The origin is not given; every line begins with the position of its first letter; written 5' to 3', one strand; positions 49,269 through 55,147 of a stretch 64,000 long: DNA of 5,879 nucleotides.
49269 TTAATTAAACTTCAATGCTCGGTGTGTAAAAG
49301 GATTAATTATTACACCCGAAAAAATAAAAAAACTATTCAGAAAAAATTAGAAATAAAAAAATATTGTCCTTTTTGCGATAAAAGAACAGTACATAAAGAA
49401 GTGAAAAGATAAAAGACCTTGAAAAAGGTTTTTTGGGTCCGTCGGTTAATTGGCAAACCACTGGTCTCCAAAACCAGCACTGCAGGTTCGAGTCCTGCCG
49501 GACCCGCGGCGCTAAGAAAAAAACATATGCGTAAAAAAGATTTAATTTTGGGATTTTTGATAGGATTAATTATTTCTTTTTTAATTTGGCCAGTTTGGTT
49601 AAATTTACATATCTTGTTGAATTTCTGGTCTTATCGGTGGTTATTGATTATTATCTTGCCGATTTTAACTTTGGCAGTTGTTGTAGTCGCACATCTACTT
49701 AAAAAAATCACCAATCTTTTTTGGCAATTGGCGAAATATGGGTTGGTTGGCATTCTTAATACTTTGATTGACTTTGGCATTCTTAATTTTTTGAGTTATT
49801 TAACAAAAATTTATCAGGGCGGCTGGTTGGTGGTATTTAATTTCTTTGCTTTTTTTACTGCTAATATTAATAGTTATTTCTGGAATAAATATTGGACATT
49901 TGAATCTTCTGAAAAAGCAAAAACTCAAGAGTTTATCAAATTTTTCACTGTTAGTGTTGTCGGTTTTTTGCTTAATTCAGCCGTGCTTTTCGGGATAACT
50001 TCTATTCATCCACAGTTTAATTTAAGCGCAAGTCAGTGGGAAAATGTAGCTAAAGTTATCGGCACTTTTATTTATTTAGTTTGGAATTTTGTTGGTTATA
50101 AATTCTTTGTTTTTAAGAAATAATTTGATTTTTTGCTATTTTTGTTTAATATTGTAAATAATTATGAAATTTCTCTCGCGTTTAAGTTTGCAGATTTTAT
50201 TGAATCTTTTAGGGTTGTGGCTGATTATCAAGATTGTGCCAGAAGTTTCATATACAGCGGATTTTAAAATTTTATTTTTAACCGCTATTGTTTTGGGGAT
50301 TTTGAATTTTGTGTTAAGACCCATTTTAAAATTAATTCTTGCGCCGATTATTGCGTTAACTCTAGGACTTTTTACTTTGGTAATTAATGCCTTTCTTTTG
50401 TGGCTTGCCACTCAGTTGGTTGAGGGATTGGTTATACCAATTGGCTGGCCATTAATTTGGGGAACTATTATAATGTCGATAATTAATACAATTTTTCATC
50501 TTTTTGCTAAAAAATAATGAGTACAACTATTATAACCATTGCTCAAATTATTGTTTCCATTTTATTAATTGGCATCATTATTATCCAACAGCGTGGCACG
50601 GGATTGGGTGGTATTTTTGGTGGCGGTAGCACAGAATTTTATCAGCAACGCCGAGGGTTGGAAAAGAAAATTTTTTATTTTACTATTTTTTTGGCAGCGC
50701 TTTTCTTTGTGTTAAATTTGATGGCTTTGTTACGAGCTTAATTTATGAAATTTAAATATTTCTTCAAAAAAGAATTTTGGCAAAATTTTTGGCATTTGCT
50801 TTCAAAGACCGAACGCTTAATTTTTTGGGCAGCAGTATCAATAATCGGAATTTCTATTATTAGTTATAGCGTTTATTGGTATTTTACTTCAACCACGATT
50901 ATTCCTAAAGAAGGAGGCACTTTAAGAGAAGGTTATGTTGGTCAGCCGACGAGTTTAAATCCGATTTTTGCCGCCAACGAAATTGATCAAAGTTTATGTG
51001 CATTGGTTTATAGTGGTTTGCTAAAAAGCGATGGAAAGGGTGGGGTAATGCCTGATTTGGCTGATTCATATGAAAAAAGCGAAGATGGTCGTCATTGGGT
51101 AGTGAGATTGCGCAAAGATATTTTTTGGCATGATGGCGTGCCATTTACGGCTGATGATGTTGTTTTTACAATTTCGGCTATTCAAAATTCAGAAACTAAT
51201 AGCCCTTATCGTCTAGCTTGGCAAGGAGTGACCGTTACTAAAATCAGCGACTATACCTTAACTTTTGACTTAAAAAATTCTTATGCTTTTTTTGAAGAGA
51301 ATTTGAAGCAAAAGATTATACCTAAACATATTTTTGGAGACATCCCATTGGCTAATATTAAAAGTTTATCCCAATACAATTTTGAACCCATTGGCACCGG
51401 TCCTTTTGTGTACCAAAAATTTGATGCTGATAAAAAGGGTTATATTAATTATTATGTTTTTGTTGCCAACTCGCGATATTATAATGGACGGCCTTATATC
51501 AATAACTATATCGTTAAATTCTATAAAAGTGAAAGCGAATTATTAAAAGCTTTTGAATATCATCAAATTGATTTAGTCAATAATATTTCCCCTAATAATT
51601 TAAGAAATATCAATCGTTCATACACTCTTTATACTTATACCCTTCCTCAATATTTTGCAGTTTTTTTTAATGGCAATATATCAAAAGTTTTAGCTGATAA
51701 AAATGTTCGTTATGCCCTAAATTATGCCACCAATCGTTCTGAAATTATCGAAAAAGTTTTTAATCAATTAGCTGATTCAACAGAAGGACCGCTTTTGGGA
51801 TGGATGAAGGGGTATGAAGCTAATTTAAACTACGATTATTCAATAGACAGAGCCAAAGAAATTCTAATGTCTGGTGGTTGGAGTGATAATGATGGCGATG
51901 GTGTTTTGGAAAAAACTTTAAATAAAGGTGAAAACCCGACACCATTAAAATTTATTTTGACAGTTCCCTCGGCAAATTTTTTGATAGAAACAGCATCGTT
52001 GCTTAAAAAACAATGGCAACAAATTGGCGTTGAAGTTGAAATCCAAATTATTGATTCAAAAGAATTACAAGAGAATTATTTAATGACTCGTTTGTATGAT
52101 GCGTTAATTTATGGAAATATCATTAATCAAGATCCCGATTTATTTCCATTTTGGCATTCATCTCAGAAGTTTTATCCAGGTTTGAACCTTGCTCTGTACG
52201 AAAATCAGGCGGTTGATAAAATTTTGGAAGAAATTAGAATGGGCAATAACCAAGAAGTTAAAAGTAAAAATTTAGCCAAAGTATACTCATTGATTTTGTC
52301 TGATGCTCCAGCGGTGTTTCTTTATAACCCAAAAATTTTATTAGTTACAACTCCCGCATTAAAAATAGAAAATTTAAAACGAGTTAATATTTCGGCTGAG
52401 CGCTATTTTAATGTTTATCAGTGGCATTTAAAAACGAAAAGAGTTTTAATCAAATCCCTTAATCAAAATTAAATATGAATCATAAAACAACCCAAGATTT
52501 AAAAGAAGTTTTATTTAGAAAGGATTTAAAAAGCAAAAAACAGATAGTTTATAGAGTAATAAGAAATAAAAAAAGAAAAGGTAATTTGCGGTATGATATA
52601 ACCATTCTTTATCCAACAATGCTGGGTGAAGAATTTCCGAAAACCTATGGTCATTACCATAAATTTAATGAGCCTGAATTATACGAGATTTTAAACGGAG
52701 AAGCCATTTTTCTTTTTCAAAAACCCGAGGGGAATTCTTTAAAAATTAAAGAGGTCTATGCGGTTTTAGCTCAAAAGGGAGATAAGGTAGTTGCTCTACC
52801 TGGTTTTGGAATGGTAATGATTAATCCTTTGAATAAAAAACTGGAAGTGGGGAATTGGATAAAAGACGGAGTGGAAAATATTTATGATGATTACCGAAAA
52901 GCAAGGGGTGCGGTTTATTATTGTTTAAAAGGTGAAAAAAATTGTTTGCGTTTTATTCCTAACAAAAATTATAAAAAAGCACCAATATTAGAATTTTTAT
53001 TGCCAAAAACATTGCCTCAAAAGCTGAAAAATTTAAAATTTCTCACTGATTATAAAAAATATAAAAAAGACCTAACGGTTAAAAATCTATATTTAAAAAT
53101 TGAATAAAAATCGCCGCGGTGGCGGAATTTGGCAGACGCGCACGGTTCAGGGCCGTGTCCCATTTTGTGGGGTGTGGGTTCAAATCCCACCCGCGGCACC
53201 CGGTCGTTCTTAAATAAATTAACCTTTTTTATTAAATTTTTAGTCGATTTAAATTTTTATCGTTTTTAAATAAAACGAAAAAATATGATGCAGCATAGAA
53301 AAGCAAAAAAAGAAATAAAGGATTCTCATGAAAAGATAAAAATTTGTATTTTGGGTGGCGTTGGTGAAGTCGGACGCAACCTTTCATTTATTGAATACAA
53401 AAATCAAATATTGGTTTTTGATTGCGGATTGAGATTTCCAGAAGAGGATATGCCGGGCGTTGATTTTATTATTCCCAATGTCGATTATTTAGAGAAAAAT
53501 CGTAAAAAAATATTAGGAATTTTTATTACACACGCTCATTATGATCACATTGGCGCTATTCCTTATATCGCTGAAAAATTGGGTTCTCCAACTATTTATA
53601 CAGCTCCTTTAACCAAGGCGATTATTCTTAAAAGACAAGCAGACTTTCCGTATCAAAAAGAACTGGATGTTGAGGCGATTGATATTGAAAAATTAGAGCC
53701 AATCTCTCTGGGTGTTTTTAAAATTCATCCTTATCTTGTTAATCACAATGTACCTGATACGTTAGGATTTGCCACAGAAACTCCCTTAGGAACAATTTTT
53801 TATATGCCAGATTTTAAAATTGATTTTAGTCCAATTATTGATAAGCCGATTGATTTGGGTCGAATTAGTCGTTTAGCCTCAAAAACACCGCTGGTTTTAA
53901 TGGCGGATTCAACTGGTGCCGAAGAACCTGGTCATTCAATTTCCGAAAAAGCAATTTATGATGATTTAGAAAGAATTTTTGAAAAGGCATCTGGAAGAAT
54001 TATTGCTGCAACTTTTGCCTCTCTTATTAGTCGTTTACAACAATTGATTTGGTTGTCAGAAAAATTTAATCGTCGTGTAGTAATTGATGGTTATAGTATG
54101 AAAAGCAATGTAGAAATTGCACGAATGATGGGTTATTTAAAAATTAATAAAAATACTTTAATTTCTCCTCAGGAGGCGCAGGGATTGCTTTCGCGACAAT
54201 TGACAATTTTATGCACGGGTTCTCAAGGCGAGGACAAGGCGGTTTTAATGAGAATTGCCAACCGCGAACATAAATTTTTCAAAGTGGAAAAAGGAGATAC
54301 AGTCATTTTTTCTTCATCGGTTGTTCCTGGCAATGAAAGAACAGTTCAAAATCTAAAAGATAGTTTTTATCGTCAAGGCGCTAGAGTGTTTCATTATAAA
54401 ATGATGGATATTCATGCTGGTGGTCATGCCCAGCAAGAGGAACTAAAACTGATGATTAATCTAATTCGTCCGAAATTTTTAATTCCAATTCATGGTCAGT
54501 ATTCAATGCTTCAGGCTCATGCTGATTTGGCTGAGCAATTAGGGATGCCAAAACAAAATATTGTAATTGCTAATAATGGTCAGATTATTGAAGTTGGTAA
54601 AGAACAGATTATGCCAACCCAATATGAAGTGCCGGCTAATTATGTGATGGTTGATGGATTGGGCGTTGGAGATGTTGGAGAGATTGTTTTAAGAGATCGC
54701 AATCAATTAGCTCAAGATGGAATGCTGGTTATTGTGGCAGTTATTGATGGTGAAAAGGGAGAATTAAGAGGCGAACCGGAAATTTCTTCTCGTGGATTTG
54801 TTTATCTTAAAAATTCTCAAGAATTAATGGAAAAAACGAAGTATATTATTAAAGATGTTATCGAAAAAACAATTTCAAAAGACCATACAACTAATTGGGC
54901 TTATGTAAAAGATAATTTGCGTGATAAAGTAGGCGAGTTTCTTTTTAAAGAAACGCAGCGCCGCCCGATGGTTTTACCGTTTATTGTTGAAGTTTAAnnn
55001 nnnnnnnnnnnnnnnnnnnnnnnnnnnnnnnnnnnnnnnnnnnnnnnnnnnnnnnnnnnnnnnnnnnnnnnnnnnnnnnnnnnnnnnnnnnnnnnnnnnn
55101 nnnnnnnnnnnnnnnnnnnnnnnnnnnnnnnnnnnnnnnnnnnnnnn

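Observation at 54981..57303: Divergent Elp3 and Trm9-like methyltransferase pair: a eukaryote/archaea-style mcm5U34 tRNA wobble-modification module in a bacterium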

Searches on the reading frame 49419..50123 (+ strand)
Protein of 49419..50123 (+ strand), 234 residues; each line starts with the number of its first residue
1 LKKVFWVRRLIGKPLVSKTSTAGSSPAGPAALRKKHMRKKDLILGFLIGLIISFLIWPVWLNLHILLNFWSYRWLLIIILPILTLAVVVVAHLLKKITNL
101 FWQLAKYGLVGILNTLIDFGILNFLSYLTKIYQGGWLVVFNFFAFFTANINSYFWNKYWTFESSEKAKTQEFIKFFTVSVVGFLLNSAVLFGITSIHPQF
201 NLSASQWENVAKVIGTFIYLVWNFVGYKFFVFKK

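Call 39: search_protein_families(library=pfam, proteins=[window:49419-50123:+], max_evalue=0.001)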
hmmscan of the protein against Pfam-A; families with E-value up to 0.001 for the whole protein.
window:49419-50123:+ (234 aa): 1 family
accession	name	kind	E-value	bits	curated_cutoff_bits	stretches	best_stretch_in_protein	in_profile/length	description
PF04138.20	GtrA_DPMS_TM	-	4.6e-23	82.1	26.1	1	106-232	1-117/117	GtrA/DPMS, transmembrane domain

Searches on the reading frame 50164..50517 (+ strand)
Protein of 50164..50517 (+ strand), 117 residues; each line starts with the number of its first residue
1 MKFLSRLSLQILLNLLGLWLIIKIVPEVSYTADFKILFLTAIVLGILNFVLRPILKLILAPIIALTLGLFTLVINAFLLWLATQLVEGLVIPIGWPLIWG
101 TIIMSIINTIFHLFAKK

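Call 39: search_protein_families(library=pfam, proteins=[window:50164-50517:+], max_evalue=0.001)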
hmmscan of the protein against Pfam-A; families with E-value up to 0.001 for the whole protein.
window:50164-50517:+ (117 aa): 1 family
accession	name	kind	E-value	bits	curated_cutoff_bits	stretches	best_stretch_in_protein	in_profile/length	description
PF04020.18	Phage_holin_4_2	-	2e-23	83.4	28.8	1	7-110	3-105/105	Mycobacterial 4 TMS phage holin, superfamily IV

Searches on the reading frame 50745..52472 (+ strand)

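Call 39: search_protein_families(library=pfam, proteins=[window:50745-52472:+], max_evalue=0.001)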
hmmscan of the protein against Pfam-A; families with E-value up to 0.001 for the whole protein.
window:50745-52472:+ (575 aa): 1 family
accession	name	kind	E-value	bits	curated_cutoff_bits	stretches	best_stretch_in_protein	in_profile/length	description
PF00496.27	SBP_bac_5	-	4.3e-71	240.4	32.4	1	101-470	2-358/368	Bacterial extracellular solute-binding proteins, family 5 Middle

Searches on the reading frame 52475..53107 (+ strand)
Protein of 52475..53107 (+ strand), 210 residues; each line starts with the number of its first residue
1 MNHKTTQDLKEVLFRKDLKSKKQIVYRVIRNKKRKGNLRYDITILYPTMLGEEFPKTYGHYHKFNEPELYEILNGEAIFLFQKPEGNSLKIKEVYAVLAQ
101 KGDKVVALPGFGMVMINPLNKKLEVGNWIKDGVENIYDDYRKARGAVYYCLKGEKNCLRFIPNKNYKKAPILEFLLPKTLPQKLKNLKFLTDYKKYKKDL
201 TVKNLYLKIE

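Call 3: search_protein_families(library=pfam, proteins=[window:52475-53107:+], max_evalue=0.01)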
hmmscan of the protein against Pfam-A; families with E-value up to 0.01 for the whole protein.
window:52475-53107:+ (210 aa): 1 family
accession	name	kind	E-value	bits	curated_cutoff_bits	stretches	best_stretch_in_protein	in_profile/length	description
PF06560.17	GPI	-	1.7e-27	96.3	20.7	1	23-159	27-175/182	Glucose-6-phosphate isomerase (GPI)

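Call 79: search_protein_families(library=ncbifam, proteins=[window:52475-53107:+], max_evalue=0.00001)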
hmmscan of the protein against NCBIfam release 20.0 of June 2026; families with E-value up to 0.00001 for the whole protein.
window:52475-53107:+ (210 aa): 0 families

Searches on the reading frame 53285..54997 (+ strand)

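Call 3: search_protein_families(library=pfam, proteins=[window:53285-54997:+], max_evalue=0.01)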
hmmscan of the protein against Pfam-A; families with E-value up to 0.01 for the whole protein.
window:53285-54997:+ (570 aa): 5 families
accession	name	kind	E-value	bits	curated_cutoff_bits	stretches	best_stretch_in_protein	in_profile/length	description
PF22505.1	RNase_J_b_CASP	-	5.2e-42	143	27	1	237-357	2-122/126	Ribonuclease J, beta-CASP domain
PF17770.6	RNase_J_C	-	2.2e-30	106.1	23.8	1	468-570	1-102/102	Ribonuclease J C-terminal domain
PF12706.13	Lactamase_B_2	-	7.7e-13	48.9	27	1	69-178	24-144/200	Beta-lactamase superfamily domain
PF00753.33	Lactamase_B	-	2.9e-11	44.1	22.7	1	27-141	2-113/196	Metallo-beta-lactamase superfamily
PF07521.17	RMMBL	-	2.3e-09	37.6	21.6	1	379-420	15-57/63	Zn-dependent metallo-hydrolase RNA specificity domain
